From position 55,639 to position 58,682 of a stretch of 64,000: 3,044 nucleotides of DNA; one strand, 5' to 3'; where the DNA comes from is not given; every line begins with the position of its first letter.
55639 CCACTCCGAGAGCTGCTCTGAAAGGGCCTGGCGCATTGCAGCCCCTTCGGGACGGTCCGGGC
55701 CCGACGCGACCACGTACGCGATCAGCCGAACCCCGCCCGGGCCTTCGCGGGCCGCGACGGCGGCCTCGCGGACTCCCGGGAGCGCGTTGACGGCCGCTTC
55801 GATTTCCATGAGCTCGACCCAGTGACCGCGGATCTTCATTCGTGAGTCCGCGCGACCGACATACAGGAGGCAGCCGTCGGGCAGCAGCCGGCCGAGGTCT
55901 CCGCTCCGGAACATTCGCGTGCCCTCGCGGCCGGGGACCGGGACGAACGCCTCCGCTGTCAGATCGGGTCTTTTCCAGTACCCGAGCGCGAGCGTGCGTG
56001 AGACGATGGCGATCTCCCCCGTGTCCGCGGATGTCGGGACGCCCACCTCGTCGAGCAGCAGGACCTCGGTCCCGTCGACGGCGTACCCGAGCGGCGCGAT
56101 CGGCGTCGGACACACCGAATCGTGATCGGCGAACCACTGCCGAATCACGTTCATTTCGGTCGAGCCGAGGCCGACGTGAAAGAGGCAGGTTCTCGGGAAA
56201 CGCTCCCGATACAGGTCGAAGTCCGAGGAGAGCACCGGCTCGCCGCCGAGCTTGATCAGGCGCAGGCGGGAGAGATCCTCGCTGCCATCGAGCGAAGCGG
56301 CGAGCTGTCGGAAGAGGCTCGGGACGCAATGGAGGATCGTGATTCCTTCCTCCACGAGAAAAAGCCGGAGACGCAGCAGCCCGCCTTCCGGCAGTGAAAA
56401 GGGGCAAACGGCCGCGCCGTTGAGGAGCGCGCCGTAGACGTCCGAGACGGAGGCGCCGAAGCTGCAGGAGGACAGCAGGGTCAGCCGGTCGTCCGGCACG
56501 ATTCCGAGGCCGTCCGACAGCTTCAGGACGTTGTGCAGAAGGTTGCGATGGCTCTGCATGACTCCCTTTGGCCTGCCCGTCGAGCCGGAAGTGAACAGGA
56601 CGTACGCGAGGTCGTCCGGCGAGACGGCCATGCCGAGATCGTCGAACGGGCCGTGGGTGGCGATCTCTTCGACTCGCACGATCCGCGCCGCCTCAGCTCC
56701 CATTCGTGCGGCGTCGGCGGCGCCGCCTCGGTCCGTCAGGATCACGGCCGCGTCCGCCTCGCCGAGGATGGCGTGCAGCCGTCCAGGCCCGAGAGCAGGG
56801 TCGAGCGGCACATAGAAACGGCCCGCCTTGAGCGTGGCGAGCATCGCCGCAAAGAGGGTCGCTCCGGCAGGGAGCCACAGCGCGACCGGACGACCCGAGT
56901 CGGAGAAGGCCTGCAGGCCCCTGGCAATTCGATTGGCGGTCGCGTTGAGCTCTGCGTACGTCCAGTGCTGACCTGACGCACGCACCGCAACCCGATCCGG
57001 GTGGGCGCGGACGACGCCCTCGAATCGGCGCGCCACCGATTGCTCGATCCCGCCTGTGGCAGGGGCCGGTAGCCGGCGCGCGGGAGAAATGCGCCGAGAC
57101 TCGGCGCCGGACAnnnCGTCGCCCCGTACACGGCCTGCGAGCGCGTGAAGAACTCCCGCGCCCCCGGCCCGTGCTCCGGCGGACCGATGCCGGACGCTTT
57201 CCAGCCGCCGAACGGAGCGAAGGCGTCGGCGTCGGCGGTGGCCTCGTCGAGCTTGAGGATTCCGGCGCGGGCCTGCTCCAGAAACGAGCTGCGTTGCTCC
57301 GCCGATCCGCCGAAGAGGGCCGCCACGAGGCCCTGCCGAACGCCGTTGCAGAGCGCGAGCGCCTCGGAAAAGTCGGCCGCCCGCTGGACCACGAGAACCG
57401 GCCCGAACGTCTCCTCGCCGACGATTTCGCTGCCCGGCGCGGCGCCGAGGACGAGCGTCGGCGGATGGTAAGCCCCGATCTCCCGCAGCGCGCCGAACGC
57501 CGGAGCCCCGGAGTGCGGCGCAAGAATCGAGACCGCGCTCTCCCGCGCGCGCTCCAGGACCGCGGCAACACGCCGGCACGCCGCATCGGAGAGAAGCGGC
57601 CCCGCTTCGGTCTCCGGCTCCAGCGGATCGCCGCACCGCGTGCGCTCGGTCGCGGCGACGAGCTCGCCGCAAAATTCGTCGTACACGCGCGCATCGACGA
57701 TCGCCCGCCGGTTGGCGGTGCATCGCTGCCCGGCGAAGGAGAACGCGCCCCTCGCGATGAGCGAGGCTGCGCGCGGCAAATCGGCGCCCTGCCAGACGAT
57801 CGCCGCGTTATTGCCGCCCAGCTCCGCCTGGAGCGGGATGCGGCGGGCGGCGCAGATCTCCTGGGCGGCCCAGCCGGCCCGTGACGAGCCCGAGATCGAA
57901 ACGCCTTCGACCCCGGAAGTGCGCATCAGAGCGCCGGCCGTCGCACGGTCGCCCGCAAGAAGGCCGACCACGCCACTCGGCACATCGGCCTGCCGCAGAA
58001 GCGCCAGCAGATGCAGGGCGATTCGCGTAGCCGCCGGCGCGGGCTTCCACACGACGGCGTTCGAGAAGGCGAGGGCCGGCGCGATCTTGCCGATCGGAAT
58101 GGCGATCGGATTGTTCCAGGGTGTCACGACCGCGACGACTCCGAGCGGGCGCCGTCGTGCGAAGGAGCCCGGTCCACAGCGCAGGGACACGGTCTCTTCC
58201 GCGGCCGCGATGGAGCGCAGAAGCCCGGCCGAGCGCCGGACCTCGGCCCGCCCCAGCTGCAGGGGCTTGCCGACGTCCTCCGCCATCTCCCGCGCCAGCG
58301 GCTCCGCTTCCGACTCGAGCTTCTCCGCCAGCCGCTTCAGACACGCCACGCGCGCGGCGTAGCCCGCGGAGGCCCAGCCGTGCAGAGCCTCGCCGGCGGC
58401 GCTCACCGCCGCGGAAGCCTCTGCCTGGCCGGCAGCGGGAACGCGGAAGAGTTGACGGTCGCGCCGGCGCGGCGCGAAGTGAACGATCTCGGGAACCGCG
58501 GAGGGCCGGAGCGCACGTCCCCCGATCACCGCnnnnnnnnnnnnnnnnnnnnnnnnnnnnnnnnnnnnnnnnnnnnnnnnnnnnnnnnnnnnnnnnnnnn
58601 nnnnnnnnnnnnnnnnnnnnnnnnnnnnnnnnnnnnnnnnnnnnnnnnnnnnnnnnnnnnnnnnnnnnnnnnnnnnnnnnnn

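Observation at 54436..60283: Orphan three-gene operon: IPMDH-like dehydrogenase, isochorismatase-ALDH fusion, A-T-TE NRPS-like enzyme lacking the alpha-amino-binding Asp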

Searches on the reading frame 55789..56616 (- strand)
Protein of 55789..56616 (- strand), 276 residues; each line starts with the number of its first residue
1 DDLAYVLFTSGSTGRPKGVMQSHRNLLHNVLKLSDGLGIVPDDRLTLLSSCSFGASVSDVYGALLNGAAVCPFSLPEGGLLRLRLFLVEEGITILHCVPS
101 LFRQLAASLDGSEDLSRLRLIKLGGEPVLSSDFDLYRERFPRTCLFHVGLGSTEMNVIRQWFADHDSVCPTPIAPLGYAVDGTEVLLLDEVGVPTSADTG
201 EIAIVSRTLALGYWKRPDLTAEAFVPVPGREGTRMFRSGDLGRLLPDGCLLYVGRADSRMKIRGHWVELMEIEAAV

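Call 67: search_solved_structures(query=window:55789-56616:-, max_evalue=1e-30, show_alignments=3)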
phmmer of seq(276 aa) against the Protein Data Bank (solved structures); distinct sequences matched with E-value up to 1e-30: 38.
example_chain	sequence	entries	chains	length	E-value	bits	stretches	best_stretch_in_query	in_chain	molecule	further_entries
6mfy_A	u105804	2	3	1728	1.7e-70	240.9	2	1-273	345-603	Linear gramicidin synthase subunit A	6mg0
6mfz_A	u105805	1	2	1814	2.1e-70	240.6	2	1-273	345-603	Linear gramicidin synthase subunit A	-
9be3_A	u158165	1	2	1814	2.1e-70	240.6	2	1-273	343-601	Linear gramicidin synthase subunit A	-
9be4_A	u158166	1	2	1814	2.1e-70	240.6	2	1-273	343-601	Linear gramicidin synthase subunit A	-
9meh_A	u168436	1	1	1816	2.1e-70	240.6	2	1-273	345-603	Linear gramicidin synthase subunit A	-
8xjz_C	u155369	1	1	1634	3.3e-45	158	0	4-274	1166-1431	Peptide synthetase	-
6n8e_A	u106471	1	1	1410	2.1e-40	142.2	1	1-275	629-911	holo-ObiF1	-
6p1j_A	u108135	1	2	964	3.7e-40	141.4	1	3-275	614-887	Txo2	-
9bfd_A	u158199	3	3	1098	1.3e-37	133.1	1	2-275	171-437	Tyrocidine synthase 1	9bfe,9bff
1amu_A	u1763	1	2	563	4e-37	131.5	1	2-274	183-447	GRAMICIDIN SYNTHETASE 1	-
9bfd_B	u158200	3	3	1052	4.3e-36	128.1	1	2-274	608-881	Tyrocidine synthase 2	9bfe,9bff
6oyf_A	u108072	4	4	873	1e-35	126.9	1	3-264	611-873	Txo1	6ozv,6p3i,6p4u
5es6_A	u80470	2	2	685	1.6e-35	126.3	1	1-273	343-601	Linear gramicidin synthase subunit A | Linear gramicidin synthetase subunit A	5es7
6ulz_A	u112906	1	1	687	1.6e-35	126.2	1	1-273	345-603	Linear gramicidin synthase subunit A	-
5es5_A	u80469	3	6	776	2.3e-35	125.7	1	1-273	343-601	Linear gramicidin synthetase subunit A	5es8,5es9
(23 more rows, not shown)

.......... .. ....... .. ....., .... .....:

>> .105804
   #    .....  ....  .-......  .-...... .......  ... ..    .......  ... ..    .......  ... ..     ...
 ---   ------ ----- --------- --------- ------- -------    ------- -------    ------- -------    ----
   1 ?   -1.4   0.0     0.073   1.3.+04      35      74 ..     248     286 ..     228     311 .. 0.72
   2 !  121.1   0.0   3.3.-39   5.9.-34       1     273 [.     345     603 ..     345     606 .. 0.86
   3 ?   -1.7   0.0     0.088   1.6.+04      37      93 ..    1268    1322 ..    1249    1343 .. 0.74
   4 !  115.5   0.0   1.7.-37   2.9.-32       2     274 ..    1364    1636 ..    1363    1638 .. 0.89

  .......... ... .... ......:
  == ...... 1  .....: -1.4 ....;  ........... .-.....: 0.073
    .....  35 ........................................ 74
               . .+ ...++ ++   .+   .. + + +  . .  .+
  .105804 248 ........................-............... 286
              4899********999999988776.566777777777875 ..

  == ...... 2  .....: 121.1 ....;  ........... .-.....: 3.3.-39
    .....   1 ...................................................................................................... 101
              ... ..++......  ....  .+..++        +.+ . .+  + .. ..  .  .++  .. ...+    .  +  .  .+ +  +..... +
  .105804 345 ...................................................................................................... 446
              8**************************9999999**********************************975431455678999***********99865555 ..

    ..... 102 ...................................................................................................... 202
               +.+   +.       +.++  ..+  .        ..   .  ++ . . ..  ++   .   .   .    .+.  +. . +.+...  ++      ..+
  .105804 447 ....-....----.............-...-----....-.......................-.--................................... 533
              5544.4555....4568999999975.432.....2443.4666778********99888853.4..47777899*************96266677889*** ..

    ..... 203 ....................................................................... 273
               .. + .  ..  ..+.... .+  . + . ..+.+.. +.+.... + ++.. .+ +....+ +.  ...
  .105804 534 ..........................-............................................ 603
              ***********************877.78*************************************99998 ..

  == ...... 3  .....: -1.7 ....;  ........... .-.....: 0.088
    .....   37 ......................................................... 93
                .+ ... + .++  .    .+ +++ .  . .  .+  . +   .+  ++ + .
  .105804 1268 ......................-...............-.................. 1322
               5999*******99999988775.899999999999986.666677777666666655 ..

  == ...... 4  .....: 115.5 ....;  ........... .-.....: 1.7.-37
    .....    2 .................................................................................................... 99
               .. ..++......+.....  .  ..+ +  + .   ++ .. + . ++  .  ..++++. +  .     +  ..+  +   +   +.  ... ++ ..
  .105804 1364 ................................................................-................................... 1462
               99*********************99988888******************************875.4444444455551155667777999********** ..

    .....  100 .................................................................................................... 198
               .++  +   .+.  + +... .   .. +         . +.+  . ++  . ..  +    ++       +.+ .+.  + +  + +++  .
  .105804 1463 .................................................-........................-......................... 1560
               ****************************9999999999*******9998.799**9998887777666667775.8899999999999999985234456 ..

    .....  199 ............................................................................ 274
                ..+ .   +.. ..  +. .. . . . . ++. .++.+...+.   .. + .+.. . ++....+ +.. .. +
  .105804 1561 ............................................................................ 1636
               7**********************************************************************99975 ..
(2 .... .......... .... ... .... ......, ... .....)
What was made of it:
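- On Non-amino-acid (alpha-keto/alpha-hydroxy acid) activating NRPS A domains: Gly aligns with Asp of FDxS in the HMMER alignment to LgrA (call 67).
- Checked: HMMER aligns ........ with LgrA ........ and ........, so Gly sits at the Asp235 position (call 67).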

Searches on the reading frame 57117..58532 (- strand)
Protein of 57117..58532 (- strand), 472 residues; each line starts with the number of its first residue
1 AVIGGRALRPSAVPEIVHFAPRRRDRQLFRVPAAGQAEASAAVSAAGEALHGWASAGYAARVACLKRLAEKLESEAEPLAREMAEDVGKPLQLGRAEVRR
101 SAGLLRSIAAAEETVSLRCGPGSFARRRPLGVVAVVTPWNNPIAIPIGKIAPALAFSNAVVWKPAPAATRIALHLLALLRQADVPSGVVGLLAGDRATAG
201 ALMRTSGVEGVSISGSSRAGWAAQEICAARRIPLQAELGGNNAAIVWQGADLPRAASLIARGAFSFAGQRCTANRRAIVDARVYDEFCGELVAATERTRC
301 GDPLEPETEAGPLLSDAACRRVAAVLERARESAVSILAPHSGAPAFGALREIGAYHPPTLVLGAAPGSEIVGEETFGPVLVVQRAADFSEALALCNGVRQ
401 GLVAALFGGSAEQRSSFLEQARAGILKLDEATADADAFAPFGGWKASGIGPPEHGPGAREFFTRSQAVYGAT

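Call 53: search_solved_structures(query=window:57117-58532:-, max_evalue=1e-40)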
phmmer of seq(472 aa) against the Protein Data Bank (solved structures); distinct sequences matched with E-value up to 1e-40: 148 (the best 60 are shown).
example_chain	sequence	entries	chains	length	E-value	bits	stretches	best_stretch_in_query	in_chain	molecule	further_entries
2d4e_A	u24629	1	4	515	1.1e-60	209.1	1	33-465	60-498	5-carboxymethyl-2-hydroxymuconate semialdehyde dehydrogenase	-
7uyy_A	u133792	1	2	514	3.3e-55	191.1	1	29-467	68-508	Aldehyde dehydrogenase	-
7bzv_A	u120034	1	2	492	3e-54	188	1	39-462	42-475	2-aminomuconic 6-semialdehyde dehydrogenase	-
6mvr_A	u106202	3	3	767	3.3e-54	187.8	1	26-452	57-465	Aldehyde dehydrogenase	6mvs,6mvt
4go4_A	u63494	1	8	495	8.2e-54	186.5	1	27-468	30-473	Putative gamma-hydroxymuconic semialdehyde dehydrogenase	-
4go3_A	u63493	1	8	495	8.7e-54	186.4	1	27-468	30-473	Putative gamma-hydroxymuconic semialdehyde dehydrogenase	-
6mvu_A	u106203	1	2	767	7.5e-53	183.4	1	26-452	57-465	Aldehyde dehydrogenase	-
8yen_A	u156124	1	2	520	7.7e-53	183.3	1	28-464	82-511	Aldehyde dehydrogenase family protein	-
4o6r_A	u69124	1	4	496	1.2e-52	182.7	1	28-468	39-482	Aldehyde Dehydrogenase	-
3ju8_A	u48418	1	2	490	7.3e-52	180.1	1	35-452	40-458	Succinylglutamic semialdehyde dehydrogenase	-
4u3w_A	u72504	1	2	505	9.7e-52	179.7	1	26-463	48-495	2-aminomuconate 6-semialdehyde dehydrogenase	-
6wsa_A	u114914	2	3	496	1.1e-51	179.5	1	27-468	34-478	NAD/NADP-dependent betaine aldehyde dehydrogenase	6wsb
5u0l_A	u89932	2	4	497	1.8e-51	178.8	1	33-452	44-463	N-succinylglutamate 5-semialdehyde dehydrogenase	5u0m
3iwk_A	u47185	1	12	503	6.5e-51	177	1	28-452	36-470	Aminoaldehyde dehydrogenase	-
9ldl_C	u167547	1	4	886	1.3e-50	176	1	27-462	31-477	Aldehyde dehydrogenase family protein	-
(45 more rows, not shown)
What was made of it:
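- The ALDH relatives are catabolic enzymes (call 53).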
